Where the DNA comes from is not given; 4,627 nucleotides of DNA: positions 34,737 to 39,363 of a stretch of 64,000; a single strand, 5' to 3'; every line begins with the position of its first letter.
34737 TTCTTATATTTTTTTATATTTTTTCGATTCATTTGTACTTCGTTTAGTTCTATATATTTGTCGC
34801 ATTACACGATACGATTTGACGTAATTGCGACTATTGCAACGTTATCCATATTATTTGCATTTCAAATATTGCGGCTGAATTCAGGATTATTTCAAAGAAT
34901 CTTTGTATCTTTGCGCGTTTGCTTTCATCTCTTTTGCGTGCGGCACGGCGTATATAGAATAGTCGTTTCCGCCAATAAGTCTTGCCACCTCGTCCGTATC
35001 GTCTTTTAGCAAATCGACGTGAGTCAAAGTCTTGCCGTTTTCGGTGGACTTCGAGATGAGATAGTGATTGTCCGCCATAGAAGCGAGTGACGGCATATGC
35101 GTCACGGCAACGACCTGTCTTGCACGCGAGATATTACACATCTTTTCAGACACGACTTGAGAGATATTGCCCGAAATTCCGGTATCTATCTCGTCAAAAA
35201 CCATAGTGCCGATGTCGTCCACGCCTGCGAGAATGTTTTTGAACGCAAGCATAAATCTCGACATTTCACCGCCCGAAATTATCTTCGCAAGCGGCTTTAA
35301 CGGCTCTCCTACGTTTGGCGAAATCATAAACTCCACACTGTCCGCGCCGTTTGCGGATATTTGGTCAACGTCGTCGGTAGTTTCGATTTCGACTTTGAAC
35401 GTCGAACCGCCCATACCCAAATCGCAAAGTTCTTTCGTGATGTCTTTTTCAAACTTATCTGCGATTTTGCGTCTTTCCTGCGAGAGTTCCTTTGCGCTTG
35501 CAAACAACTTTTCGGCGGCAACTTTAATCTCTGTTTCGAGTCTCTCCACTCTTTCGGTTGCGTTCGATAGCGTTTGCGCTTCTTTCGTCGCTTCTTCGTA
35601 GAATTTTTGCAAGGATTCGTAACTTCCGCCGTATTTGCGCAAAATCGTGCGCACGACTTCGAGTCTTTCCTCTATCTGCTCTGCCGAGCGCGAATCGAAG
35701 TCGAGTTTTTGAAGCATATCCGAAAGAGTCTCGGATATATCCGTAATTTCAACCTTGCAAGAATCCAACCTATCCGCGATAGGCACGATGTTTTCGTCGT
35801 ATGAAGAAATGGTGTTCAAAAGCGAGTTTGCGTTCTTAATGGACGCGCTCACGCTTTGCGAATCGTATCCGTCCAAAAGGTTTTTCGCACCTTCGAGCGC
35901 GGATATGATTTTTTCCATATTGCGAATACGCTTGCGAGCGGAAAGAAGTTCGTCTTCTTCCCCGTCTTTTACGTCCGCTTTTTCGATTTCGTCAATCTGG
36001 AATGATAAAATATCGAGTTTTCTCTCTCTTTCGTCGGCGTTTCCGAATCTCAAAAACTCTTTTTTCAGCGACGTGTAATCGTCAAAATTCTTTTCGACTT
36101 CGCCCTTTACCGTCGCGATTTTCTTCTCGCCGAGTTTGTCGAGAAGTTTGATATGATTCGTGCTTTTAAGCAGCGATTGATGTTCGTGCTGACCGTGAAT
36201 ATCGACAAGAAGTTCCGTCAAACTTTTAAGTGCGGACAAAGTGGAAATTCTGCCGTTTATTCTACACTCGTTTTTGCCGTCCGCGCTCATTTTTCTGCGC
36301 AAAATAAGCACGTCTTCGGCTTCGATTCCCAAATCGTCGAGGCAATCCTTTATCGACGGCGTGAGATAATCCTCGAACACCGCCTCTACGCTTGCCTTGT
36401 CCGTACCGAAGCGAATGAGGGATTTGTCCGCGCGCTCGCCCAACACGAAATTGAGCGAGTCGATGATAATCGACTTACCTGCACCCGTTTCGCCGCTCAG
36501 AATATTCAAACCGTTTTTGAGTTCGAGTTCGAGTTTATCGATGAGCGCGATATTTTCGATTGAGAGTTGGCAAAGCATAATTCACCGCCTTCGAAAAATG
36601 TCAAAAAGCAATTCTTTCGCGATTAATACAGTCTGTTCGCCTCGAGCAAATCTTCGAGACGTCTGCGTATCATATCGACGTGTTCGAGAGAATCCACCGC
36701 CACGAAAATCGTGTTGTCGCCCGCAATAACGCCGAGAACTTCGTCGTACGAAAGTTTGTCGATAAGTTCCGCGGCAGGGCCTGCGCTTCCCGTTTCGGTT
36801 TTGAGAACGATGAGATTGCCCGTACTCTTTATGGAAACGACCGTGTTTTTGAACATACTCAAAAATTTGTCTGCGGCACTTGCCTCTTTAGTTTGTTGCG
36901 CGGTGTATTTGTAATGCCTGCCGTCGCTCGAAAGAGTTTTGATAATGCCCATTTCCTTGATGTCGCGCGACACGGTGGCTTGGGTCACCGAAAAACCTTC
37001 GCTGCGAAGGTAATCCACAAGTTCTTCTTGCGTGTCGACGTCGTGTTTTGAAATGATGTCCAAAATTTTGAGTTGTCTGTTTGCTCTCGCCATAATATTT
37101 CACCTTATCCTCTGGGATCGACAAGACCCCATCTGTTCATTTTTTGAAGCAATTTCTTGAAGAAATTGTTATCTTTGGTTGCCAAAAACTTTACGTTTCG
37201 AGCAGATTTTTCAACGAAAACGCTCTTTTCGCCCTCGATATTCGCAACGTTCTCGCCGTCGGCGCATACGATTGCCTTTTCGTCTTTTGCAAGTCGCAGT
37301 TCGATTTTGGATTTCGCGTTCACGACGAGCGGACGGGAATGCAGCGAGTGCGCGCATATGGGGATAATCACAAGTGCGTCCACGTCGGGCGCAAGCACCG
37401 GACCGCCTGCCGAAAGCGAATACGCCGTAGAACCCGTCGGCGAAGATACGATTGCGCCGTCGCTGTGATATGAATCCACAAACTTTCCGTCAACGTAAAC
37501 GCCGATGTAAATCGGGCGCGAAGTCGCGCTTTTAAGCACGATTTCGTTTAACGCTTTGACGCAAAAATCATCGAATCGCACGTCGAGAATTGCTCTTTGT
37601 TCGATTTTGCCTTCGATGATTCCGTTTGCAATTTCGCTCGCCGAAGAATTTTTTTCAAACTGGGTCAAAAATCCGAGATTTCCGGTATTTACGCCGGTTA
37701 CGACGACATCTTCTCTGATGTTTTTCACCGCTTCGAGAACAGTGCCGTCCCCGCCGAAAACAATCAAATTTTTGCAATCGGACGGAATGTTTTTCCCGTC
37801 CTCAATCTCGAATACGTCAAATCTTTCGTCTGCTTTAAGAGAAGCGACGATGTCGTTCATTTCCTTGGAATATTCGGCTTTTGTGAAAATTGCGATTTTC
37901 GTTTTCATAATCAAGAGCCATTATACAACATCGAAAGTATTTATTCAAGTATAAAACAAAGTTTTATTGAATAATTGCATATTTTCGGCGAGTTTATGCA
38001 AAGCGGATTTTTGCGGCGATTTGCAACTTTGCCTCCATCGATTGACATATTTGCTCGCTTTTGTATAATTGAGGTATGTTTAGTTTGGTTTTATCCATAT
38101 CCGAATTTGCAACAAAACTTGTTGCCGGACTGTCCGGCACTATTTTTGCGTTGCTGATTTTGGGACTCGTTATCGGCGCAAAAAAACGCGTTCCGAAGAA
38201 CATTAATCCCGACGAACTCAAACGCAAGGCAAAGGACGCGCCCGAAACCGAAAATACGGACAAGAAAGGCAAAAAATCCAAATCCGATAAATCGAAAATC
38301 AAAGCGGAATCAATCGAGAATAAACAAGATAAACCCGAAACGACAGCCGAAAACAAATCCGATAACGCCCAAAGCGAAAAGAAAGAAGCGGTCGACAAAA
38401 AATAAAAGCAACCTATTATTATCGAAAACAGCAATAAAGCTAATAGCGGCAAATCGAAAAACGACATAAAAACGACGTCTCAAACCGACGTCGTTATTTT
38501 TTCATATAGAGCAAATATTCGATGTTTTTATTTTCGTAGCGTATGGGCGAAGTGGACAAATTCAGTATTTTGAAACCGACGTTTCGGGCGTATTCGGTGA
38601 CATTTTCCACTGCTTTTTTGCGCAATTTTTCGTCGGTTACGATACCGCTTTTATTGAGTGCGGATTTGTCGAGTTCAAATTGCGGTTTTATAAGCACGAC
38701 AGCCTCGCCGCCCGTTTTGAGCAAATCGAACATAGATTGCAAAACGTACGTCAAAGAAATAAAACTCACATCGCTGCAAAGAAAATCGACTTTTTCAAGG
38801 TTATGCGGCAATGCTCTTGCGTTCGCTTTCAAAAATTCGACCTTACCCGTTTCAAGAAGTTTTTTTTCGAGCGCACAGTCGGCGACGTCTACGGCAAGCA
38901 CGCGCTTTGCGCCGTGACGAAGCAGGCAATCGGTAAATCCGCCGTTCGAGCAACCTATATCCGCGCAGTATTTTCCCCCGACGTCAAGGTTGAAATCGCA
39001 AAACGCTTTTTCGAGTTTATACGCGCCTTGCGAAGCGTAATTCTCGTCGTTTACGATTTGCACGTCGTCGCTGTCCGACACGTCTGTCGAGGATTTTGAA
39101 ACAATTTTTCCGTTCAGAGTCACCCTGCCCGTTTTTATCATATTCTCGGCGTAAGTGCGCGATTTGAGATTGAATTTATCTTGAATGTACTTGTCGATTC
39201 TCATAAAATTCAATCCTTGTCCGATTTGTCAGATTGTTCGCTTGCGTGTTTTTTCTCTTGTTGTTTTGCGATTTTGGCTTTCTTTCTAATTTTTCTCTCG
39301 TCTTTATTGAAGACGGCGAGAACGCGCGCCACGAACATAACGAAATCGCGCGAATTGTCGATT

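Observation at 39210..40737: About 590-nt promoter-driven structured RNA plus downstream membrane protein: probable OLE RNA / OapA pair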

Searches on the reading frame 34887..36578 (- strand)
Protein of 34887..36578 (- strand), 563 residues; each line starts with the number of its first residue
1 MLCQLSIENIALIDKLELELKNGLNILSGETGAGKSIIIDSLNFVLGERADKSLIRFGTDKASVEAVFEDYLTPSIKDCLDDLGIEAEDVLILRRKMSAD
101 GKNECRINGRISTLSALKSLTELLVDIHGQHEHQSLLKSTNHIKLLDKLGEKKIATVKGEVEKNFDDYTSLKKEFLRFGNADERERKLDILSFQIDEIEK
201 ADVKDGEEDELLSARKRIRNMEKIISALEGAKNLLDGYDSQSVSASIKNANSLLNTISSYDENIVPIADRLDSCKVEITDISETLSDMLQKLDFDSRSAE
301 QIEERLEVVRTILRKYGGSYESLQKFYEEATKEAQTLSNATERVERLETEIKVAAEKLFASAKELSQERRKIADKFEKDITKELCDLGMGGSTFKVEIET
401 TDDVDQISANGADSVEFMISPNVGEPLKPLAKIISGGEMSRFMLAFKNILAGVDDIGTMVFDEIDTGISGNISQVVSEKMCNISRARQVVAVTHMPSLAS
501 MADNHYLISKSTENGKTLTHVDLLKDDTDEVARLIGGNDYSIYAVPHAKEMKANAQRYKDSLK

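Call 4: search_protein_families(library=ncbifam, proteins=[window:34887-36578:-])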
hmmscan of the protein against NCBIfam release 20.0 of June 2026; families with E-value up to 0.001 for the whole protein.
window:34887-36578:- (563 aa): 11 families
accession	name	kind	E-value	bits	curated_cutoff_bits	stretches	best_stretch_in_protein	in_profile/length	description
TIGR00634.1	recN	equivalog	2e-149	499.1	407.85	1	1-551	1-560/563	DNA repair protein RecN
NF008121.0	PRK10869.1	equivalog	4.2e-117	392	418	1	1-551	1-550/553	DNA repair protein RecN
TIGR02169.1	SMC_prok_A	equivalog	9.2e-09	33.6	729.4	1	15-118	16-124/1165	chromosome segregation protein SMC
TIGR00611.2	recf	equivalog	4.5e-08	32.6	172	1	4-71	3-75/339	DNA replication/repair protein RecF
NF045487.1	ASRP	equivalog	1.4e-07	30.6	300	0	216-388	324-492/593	archaea-specific SMC-related protein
NF045780.1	TrlF_fam_ATP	equivalog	2.5e-07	29.8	350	1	7-377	295-640/944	TrlF family AAA-like ATPase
TIGR02168.1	SMC_prok_B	equivalog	1.3e-06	26.5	567.35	1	152-401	700-943/1181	chromosome segregation protein SMC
NF041034.1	Rad50_Sulf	equivalog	8.7e-06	23.9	1000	1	5-70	6-75/872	DNA double-strand break repair ATPase Rad50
NF002572.0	PRK02224.1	equivalog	5.8e-05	21.6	1087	0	4-68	5-74/888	DNA double-strand break repair ATPase Rad50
NF041035.1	Rad50_Halo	equivalog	0.00011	20.8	1000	0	183-378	184-385/883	DNA double-strand break repair ATPase Rad50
NF003034.1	PRK03918.1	equivalog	0.00014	20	700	0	120-375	167-420/878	DNA double-strand break repair ATPase Rad50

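Call 5: search_protein_families(library=pfam, proteins=[window:34887-36578:-])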
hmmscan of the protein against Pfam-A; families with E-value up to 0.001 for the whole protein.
window:34887-36578:- (563 aa): 4 families
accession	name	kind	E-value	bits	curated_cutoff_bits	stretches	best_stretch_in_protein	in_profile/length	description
PF02463.25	SMC_N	-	5.1e-16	59.2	40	1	4-512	4-215/220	RecF/RecN/SMC N terminal domain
PF13476.12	AAA_23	-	7.6e-10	40.2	27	1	4-230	1-191/201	AAA domain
PF13175.12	AAA_15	-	2.6e-05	24.5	32.1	1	1-498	1-373/374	AAA ATPase domain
PF13851.11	GAS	-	0.00049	20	32.3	1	278-380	28-133/200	Growth-arrest specific micro-tubule binding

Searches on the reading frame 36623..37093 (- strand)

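Call 4: search_protein_families(library=ncbifam, proteins=[window:36623-37093:-])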
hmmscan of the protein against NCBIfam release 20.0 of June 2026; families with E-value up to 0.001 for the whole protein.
window:36623-37093:- (156 aa): 5 families
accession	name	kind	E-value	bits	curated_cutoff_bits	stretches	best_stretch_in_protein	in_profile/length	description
NF001680.0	PRK00441.1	equivalog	3.4e-49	166.8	184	1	4-151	3-149/150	arginine repressor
TIGR01529.1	argR_whole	equivalog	2.7e-40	137.7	130.45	1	5-150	2-146/146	arginine repressor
NF003281.1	PRK04280.1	equivalog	5e-39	133.8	182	1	3-150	2-148/148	transcriptional regulator AhrC/ArgR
NF002880.0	PRK03341.1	equivalog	2.7e-31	108.5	200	1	2-132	14-149/170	arginine repressor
NF003457.0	PRK05066.1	equivalog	2.6e-20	72.5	194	1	12-152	16-154/156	transcriptional regulator ArgR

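Call 5: search_protein_families(library=pfam, proteins=[window:36623-37093:-])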
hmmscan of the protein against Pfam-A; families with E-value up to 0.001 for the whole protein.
window:36623-37093:- (156 aa): 3 families
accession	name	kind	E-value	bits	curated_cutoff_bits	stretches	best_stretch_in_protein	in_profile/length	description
PF01316.27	Arg_repressor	-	1.5e-22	79.5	27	1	1-64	1-63/70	Arginine repressor, DNA binding domain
PF02863.23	Arg_repressor_C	-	7.5e-21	74.2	25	1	81-147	1-67/68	Arginine repressor, C-terminal domain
PF03965.22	Penicillinase_R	-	0.00047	20.9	22.6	1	6-86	4-85/115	Penicillinase repressor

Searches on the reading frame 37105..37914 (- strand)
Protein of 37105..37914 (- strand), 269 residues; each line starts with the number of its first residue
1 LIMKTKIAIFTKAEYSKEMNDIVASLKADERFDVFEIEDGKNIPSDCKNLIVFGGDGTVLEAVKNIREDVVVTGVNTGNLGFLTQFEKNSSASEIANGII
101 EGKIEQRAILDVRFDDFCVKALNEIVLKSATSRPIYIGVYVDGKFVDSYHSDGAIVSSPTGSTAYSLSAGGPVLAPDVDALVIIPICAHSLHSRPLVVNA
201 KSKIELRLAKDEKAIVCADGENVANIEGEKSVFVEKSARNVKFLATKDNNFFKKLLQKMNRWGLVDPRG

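Call 4: search_protein_families(library=ncbifam, proteins=[window:37105-37914:-])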
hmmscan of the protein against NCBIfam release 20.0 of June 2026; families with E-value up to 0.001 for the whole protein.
window:37105-37914:- (269 aa): 18 families
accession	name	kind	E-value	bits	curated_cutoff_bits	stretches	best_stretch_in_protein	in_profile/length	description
NF002306.0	PRK01231.1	equivalog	9.8e-55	185.8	316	1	37-260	57-290/299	NAD(+) kinase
NF002521.0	PRK01911.1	equivalog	4.4e-53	180.6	309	1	7-264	30-288/292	NAD kinase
NF010678.0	PRK14076.1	equivalog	6.3e-53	180.5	493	1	39-259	352-567/570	bifunctional NADP phosphatase/NAD kinase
NF002893.0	PRK03378.1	equivalog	1.2e-51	175.8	386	1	38-260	55-286/292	NAD(+) kinase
NF002892.0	PRK03372.1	equivalog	2e-50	171.9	299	1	25-260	50-293/312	NAD kinase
NF002984.0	PRK03708.1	equivalog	4.6e-49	167.3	326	1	21-259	31-273/277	NAD(+) kinase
NF002579.0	PRK02231.1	equivalog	7.1e-48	163.5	459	1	42-259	66-294/301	NAD(+) kinase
NF002561.0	PRK02155.1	equivalog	7.2e-48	163.4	371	1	35-260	53-286/297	NAD kinase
NF002732.0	PRK02649.1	equivalog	7.3e-43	147.2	348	1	42-264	64-293/305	NAD(+) kinase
NF002731.0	PRK02645.1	equivalog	7.3e-43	147.1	312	1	50-260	61-291/305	NAD(+) kinase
NF003391.0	PRK04539.1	equivalog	4.5e-42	144.2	470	1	39-263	61-292/296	inorganic polyphosphate/ATP-NAD kinase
NF002255.0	PRK01185.1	subfamily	7.5e-41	140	304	1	49-259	55-265/271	NAD(+) kinase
NF010679.0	PRK14077.1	equivalog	1.1e-40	139.7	343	1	41-263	59-286/287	NAD(+) kinase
NF010677.0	PRK14075.1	equivalog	2.7e-38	132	260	1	5-259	2-250/257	NAD(+) kinase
NF002902.0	PRK03501.1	equivalog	1.2e-27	96.9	219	1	5-255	5-261/266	NAD kinase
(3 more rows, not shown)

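Call 5: search_protein_families(library=pfam, proteins=[window:37105-37914:-])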
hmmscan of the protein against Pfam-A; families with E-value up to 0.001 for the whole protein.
window:37105-37914:- (269 aa): 2 families
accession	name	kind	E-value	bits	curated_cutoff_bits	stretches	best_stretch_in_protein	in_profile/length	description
PF20143.4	NAD_kinase_C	-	3.1e-34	117.8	23.7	1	123-244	2-124/126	ATP-NAD kinase C-terminal domain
PF01513.26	NAD_kinase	-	2e-12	48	25.5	1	35-104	60-130/130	ATP-NAD kinase N-terminal domain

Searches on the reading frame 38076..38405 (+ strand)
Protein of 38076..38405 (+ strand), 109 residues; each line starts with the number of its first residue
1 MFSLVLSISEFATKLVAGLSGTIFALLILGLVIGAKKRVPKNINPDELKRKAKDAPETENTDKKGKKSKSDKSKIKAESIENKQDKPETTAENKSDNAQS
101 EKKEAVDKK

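Call 30: search_protein_families(library=pfam, proteins=[window:38076-38405:+], max_evalue=0.01)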
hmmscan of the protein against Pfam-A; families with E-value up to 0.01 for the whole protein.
window:38076-38405:+ (109 aa): 0 families

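Call 45: find_homologous_proteins(query=window:38076-38402:+, max_evalue=0.001)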
Query seq(109 aa) (109 aa): 48 proteins with E <= 0.001 among 82 candidates.
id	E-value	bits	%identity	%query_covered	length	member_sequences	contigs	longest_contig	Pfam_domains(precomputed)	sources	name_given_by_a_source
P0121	2.4e-50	187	91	100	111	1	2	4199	-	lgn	-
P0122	6.1e-50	185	90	100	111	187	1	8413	-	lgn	-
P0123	5.1e-49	182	85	100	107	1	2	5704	-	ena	-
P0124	8.8e-49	182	91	100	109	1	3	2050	-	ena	-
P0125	6.0e-48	179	92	97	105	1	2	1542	-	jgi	-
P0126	1.3e-47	178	88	100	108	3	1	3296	-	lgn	-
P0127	1.4e-47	178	91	97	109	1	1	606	-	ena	-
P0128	4.7e-46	173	87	100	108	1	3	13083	-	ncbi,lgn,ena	-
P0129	7.4e-46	172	85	100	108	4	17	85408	-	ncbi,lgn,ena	-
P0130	5.8e-44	166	83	100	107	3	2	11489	-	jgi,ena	-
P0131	4.8e-42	160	84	93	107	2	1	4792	-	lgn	-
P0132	5.3e-42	160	83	93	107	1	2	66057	-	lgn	-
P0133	1.2e-41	159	83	93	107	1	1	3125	-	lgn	-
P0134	2.1e-41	158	80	96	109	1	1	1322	-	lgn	-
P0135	2.3e-41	158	82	93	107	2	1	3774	-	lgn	-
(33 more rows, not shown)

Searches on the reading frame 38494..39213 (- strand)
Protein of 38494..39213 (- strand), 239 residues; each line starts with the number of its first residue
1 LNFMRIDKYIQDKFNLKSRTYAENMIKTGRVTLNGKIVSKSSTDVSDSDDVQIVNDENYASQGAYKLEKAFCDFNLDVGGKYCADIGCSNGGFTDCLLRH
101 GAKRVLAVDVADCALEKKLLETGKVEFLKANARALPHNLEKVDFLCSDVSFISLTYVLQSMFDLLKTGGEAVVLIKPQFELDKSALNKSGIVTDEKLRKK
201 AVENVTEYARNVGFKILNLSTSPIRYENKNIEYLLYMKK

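Call 4: search_protein_families(library=ncbifam, proteins=[window:38494-39213:-])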
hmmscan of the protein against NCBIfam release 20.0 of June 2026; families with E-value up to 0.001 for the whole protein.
window:38494-39213:- (239 aa): 10 families
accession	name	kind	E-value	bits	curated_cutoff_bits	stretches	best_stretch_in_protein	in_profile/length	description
NF049952.1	23rRNACMtaseTlyA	equivalog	2.1e-54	184.5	250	1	4-239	1-236/236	23S rRNA (cytidine-2'-O)-methyltransferase TlyA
TIGR00478.1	tly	subfamily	6.6e-53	179.4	185.8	1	5-232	1-228/228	TlyA family rRNA (cytidine-2'-O)-methyltransferase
TIGR02072.1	BioC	equivalog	3.3e-05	23.8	184.95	1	83-173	38-132/244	malonyl-ACP O-methyltransferase BioC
TIGR00438.1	rrmJ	equivalog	3.7e-05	23.3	300.15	1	53-142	6-90/188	23S rRNA (uridine(2552)-2'-O)-methyltransferase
TIGR04290.1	meth_Rta_06860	hypoth_equivalog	6.6e-05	22.5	300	1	64-144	34-118/226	TIGR04290 family methyltransferase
TIGR00005.1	rluA_subfam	subfamily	9.7e-05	21.8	192.7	1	4-58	6-61/298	RluA family pseudouridine synthase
NF045667.1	MTase_DVU1556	equivalog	0.00012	21.6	155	1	80-173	23-119/213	DVU_1556 family methyltransferase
NF043040.1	corrin_prot_MT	hypoth_equivalog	0.00056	19.4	180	0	81-173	43-147/216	corrinoid protein-associated methyltransferase CpaM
NF008097.0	PRK10839.1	equivalog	0.00063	19.4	275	0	4-54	1-50/232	16S rRNA pseudouridine(516) synthase RsuA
NF008734.0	PRK11760.1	equivalog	0.00064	19.2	176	1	79-149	211-277/359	23S rRNA (cytidine(2498)-2'-O)-methyltransferase RlmM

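Call 5: search_protein_families(library=pfam, proteins=[window:38494-39213:-])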
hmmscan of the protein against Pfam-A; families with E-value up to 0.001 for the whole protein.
window:38494-39213:- (239 aa): 5 families
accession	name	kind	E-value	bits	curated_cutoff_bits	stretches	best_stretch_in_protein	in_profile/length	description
PF01728.25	FtsJ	-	4e-33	115.3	24.1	1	59-238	1-180/181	FtsJ-like methyltransferase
PF01479.30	S4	-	3.8e-10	39.8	22.8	1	4-51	1-48/48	S4 domain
PF13649.12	Methyltransf_25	-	4.5e-09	37.3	27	1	85-169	3-97/97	Methyltransferase domain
PF08241.18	Methyltransf_11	-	1.3e-07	32.5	21.2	1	85-172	2-94/95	Methyltransferase domain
PF01209.24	Ubie_methyltran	-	0.00014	21.7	20.1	1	78-177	46-155/233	ubiE/COQ5 methyltransferase family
